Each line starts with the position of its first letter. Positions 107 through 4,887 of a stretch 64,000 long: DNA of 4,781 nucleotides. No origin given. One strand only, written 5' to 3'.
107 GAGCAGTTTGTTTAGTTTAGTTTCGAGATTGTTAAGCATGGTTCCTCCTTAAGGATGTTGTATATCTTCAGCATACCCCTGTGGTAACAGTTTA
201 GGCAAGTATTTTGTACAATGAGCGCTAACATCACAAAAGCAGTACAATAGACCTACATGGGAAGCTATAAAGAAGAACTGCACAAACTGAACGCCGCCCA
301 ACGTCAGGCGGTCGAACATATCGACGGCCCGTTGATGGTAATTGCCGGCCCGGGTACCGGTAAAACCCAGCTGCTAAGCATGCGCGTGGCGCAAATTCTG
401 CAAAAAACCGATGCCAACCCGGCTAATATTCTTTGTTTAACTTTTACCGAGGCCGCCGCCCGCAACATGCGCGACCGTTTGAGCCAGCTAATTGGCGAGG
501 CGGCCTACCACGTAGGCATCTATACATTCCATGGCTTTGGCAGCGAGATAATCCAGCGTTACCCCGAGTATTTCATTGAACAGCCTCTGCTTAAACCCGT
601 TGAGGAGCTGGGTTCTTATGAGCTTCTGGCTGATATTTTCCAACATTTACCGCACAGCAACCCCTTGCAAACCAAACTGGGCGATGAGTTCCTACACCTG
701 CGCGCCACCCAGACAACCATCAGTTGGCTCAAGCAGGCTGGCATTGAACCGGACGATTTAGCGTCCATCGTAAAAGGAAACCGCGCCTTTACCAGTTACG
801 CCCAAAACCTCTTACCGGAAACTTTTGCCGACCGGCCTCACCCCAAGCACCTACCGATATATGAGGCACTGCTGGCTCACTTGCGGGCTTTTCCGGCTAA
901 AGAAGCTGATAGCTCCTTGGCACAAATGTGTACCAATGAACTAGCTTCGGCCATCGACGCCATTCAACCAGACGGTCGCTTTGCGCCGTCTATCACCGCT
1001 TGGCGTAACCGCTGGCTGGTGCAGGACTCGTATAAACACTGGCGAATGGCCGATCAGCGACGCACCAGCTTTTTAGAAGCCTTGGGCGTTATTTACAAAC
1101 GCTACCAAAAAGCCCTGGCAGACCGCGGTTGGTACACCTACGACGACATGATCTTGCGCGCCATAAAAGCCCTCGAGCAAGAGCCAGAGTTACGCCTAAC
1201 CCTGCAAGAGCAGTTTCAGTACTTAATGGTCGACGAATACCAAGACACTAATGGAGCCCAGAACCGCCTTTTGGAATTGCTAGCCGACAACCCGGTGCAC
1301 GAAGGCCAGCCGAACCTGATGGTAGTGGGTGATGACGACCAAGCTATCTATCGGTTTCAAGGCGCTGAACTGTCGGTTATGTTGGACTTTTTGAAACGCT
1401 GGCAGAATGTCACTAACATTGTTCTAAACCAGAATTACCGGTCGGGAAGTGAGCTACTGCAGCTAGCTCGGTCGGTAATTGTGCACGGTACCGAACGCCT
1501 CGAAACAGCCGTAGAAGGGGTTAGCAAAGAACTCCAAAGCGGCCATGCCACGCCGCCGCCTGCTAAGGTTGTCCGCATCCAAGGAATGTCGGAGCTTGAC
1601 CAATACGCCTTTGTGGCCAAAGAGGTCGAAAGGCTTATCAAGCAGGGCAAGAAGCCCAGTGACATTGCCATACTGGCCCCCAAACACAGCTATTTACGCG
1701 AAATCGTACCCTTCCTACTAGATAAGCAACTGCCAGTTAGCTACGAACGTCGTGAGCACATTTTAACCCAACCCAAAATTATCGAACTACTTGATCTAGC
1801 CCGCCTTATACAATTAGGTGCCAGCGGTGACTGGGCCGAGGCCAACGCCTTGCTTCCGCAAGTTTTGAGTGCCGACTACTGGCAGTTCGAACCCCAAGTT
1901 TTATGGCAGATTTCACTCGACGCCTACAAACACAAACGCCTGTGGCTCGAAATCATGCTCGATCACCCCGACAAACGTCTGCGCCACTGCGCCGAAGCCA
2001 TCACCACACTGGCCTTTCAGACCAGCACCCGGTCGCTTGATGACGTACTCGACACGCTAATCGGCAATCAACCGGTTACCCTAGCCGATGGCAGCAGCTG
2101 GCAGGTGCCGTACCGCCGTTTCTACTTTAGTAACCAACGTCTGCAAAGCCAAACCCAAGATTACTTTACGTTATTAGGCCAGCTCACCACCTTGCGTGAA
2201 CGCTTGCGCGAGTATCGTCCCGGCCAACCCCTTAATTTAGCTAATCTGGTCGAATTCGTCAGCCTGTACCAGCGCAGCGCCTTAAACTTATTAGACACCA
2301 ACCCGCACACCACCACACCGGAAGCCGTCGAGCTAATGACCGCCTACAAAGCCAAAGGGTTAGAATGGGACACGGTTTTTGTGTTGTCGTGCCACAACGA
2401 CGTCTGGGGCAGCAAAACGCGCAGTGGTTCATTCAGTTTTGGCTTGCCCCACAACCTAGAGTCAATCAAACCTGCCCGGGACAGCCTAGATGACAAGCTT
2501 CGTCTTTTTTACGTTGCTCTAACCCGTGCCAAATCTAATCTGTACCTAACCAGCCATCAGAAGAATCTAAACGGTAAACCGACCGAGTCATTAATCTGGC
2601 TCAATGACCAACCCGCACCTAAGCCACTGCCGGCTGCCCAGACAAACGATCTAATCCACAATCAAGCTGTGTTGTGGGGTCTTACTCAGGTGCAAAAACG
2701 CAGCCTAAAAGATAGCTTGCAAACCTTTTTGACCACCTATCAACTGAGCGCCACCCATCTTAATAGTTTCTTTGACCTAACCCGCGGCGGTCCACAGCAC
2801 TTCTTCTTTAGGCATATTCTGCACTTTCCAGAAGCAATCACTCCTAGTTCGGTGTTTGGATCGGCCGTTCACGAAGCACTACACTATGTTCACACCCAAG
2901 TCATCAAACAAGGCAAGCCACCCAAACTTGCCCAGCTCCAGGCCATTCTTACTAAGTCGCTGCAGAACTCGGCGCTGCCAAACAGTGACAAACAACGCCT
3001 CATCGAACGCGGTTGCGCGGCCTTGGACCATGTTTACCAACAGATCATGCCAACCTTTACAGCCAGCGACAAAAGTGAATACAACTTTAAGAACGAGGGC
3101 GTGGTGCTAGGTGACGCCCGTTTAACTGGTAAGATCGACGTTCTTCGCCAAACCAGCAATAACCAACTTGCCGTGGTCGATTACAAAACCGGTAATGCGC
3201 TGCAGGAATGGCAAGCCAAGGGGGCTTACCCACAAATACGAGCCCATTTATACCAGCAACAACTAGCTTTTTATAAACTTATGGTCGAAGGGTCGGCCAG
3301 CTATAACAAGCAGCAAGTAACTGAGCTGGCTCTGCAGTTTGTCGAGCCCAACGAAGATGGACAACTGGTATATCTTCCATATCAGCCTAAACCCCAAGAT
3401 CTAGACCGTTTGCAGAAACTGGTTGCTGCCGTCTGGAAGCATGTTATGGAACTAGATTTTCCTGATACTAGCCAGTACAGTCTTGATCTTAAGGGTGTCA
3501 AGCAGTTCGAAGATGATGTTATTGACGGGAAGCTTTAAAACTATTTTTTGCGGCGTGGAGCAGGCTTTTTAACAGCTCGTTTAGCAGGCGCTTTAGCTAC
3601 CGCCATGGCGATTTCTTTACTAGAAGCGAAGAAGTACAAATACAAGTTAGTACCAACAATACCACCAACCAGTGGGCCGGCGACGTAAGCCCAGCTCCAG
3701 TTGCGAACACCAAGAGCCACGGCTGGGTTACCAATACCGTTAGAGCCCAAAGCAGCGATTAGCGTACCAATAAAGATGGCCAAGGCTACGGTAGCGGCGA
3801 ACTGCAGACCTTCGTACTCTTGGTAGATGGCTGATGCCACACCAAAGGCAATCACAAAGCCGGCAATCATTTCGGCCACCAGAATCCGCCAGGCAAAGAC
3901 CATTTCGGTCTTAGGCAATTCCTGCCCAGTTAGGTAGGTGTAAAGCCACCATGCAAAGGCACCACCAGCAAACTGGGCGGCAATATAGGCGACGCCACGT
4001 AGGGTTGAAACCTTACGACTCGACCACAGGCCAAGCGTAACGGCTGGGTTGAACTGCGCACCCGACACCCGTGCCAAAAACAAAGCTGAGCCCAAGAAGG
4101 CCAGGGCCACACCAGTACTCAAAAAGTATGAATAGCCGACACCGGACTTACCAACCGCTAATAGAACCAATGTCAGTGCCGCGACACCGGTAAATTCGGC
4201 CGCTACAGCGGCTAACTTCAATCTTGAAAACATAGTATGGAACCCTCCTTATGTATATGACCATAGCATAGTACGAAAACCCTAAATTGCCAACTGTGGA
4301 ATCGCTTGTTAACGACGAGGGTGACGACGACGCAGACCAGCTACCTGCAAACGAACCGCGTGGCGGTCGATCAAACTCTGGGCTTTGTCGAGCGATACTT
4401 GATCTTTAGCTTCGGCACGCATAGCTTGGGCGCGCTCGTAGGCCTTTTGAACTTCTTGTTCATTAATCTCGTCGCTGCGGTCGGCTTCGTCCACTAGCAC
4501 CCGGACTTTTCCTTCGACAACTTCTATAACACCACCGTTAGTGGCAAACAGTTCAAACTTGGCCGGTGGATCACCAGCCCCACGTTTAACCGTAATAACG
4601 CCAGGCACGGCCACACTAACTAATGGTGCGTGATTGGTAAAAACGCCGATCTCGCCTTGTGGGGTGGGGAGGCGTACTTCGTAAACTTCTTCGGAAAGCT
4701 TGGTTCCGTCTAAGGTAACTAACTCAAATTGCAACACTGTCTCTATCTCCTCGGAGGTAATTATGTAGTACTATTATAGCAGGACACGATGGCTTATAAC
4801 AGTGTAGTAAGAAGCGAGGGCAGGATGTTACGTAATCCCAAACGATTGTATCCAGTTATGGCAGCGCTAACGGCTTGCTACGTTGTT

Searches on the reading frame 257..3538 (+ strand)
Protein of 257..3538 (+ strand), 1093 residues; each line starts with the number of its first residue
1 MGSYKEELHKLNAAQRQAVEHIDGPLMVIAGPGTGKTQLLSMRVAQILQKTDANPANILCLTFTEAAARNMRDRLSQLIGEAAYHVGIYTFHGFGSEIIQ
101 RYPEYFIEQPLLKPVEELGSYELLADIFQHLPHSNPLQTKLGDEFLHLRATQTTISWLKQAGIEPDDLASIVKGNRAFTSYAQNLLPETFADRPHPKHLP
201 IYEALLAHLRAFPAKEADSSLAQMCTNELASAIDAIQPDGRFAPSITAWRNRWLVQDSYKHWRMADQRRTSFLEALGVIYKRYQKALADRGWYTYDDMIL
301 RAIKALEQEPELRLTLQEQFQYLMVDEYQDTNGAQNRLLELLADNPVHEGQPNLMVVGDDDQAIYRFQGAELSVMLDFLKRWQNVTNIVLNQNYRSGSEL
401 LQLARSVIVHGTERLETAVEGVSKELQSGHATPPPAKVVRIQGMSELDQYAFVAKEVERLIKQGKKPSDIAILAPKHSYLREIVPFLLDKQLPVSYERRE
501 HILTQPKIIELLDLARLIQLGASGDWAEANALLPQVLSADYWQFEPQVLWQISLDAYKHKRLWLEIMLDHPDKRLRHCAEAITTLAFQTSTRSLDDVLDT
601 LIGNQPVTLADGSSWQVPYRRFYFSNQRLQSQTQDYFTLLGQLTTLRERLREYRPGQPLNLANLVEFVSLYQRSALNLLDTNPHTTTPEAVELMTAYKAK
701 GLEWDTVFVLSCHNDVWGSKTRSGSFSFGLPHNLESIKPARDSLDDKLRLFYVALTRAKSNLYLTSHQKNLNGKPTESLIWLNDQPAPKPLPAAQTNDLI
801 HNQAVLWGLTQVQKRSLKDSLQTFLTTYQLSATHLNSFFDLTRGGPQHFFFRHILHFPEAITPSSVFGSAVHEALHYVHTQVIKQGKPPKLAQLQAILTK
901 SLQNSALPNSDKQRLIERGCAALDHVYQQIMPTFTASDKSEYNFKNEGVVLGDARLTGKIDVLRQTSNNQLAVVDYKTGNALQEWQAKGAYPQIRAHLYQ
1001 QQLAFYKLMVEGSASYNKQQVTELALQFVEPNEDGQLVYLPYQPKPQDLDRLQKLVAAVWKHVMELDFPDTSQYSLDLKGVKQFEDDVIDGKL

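Call 10: search_protein_families(library=pfam, proteins=[window:257-3538:+])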
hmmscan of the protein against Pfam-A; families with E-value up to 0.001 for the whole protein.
window:257-3538:+ (1093 aa): 8 families
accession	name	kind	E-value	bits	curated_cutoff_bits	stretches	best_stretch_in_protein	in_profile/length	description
PF00580.27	UvrD-helicase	-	5.4e-64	216.9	23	1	11-381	1-269/271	UvrD/REP helicase N-terminal domain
PF13361.12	UvrD_C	-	5.5e-29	102.1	25.6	2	633-768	232-349/350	UvrD-like helicase C-terminal domain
PF12705.13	PDDEXK_1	-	5.2e-21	76.1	22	1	844-1069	12-230/247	PD-(D/E)XK nuclease superfamily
PF13245.12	AAA_19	-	5.3e-20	72.4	25.1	1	15-367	1-133/134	AAA domain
PF13538.12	UvrD_C_2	-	9e-09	35.5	27.4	0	740-764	27-51/52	UvrD-like helicase C-terminal domain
PF13604.12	AAA_30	-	1.5e-05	25.3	27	1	10-75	1-66/191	AAA domain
PF13086.12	AAA_11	-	0.00041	20.6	27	1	10-77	1-74/257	AAA domain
PF13087.12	AAA_12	-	0.00042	20.4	27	0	667-767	114-193/195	AAA domain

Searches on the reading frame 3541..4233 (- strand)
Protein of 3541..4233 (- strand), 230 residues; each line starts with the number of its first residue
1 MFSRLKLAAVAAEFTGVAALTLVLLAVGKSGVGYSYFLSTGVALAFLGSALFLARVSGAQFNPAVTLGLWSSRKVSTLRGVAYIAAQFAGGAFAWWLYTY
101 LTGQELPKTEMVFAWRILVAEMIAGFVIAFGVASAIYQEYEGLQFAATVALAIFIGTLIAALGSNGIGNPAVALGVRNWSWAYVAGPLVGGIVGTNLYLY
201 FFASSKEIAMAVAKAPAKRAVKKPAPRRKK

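Call 60: search_protein_families(library=pfam, proteins=[window:3541-4233:-], max_evalue=0.001)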
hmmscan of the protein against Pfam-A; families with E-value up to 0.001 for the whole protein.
window:3541-4233:- (230 aa): 1 family
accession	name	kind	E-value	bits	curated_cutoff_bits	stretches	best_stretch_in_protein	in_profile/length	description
PF00230.25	MIP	-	9.5e-18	65.2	25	1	8-198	9-222/222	Major intrinsic protein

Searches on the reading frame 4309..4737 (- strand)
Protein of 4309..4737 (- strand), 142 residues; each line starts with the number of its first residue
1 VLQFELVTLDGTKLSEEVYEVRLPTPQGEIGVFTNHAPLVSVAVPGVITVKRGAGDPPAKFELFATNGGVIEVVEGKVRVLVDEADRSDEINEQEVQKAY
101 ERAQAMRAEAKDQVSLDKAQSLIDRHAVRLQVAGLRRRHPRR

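Call 60: search_protein_families(library=pfam, proteins=[window:4309-4737:-], max_evalue=0.001)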
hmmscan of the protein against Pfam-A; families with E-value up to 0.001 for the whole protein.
window:4309-4737:- (142 aa): 2 families
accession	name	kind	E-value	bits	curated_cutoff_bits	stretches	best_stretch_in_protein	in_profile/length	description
PF02823.21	ATP-synt_DE_N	-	1.2e-18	67.3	27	1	2-85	1-80/80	ATP synthase, Delta/Epsilon chain, beta-sandwich domain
PF00401.25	ATP-synt_DE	-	0.00068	20.2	24.6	1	89-134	1-47/47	ATP synthase, Delta/Epsilon chain, long alpha-helix domain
